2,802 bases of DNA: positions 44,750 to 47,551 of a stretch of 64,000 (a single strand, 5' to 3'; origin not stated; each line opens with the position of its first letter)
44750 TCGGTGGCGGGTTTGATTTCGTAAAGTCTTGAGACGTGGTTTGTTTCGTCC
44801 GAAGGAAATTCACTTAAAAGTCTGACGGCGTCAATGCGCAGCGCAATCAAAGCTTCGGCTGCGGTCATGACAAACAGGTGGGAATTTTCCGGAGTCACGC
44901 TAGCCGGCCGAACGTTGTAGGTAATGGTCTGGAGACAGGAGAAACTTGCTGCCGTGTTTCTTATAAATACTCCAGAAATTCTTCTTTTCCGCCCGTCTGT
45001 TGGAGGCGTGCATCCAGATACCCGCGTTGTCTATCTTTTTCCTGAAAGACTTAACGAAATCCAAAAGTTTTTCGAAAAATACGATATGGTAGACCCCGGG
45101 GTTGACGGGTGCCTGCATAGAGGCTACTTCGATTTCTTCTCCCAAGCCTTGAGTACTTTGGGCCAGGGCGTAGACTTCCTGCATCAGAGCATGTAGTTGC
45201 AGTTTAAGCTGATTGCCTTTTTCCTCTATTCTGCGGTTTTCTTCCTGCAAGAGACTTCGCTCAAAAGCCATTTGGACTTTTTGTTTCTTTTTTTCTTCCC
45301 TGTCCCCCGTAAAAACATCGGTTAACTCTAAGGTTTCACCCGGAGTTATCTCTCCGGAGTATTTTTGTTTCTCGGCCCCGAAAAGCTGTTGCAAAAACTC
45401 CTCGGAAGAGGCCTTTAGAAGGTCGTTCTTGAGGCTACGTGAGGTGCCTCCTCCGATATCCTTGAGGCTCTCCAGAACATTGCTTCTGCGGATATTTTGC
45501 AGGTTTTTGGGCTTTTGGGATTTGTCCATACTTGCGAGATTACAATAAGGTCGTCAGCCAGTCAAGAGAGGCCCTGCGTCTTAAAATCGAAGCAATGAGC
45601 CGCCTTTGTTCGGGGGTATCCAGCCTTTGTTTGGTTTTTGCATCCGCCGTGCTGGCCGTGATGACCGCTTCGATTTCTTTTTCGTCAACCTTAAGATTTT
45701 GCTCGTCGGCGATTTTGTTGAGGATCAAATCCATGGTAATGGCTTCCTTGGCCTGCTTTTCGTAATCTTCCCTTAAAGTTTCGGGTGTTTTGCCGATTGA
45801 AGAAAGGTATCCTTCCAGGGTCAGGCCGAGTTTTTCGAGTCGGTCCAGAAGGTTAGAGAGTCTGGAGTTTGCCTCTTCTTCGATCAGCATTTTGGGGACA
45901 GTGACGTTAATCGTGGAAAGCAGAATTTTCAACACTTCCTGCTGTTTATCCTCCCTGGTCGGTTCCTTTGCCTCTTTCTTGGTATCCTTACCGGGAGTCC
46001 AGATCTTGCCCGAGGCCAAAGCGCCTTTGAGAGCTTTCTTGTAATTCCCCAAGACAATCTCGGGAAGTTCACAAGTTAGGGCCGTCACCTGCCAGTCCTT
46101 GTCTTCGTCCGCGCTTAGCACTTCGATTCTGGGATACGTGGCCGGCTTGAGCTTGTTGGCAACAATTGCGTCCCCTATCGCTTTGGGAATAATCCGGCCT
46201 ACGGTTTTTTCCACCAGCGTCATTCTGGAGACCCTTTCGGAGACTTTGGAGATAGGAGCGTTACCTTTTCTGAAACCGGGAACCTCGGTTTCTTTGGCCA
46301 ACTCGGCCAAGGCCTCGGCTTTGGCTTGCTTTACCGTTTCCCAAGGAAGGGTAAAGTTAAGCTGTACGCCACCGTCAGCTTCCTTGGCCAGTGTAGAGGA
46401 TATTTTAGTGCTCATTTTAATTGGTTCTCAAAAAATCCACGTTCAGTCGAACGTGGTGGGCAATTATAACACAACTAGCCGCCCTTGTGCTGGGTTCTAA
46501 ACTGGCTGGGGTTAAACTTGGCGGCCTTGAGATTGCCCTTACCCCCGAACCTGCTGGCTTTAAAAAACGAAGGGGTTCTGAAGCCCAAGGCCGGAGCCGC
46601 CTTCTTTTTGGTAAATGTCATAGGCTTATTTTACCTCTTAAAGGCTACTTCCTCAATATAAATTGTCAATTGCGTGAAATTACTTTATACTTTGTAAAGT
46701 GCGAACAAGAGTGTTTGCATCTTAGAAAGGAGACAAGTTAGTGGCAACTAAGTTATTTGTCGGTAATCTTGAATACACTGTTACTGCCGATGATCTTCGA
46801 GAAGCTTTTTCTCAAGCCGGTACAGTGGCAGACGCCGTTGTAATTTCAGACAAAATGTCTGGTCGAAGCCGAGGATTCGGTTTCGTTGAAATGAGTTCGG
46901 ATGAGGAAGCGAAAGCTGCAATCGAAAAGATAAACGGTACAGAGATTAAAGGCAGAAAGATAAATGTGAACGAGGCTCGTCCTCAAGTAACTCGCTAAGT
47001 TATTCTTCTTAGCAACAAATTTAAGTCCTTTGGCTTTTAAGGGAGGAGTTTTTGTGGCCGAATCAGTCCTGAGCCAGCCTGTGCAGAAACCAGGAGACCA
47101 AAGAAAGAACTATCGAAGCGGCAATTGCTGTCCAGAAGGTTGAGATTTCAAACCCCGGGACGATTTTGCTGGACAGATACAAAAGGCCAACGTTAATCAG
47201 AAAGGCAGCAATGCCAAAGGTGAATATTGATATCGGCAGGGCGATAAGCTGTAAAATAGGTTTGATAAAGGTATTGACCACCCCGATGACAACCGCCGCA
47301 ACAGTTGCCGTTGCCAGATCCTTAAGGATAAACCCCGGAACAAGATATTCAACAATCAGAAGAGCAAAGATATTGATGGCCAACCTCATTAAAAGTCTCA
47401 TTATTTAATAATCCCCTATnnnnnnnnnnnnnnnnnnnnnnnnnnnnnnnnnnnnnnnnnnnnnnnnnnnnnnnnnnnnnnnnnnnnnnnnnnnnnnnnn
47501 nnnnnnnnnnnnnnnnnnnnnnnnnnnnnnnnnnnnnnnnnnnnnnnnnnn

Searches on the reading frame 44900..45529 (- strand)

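Call 15: search_protein_families(library=pfam, proteins=[window:44900-45529:-], max_evalue=0.001)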
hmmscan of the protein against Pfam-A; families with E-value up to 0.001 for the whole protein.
window:44900-45529:- (209 aa): 1 family
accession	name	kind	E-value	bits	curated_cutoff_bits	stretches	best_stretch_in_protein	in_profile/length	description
PF18904.5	DUF5660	-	4.5e-34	117.4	24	1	104-209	2-109/109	Domain of unknown function (DUF5660)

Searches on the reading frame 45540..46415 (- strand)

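Call 15: search_protein_families(library=pfam, proteins=[window:45540-46415:-], max_evalue=0.001)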
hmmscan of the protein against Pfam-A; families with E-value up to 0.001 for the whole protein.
window:45540-46415:- (291 aa): 2 families
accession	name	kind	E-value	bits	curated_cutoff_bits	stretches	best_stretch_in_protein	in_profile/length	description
PF05698.19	Trigger_C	-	4.7e-23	82.5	22.7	1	143-287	11-160/162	Bacterial trigger factor protein (TF) C-terminus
PF05697.18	Trigger_N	-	4e-22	79.5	22.2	1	11-127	7-122/144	Bacterial trigger factor protein (TF)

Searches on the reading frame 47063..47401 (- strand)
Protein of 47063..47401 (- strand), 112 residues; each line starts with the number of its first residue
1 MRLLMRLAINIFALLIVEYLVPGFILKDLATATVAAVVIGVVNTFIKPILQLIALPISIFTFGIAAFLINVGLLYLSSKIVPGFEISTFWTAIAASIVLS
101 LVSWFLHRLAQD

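Call 15: search_protein_families(library=pfam, proteins=[window:47063-47401:-], max_evalue=0.001)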
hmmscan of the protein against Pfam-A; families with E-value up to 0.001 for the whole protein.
window:47063-47401:- (112 aa): 1 family
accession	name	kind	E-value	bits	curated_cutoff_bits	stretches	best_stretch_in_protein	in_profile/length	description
PF04020.18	Phage_holin_4_2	-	9.7e-30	103.7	28.8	1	1-105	1-105/105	Mycobacterial 4 TMS phage holin, superfamily IV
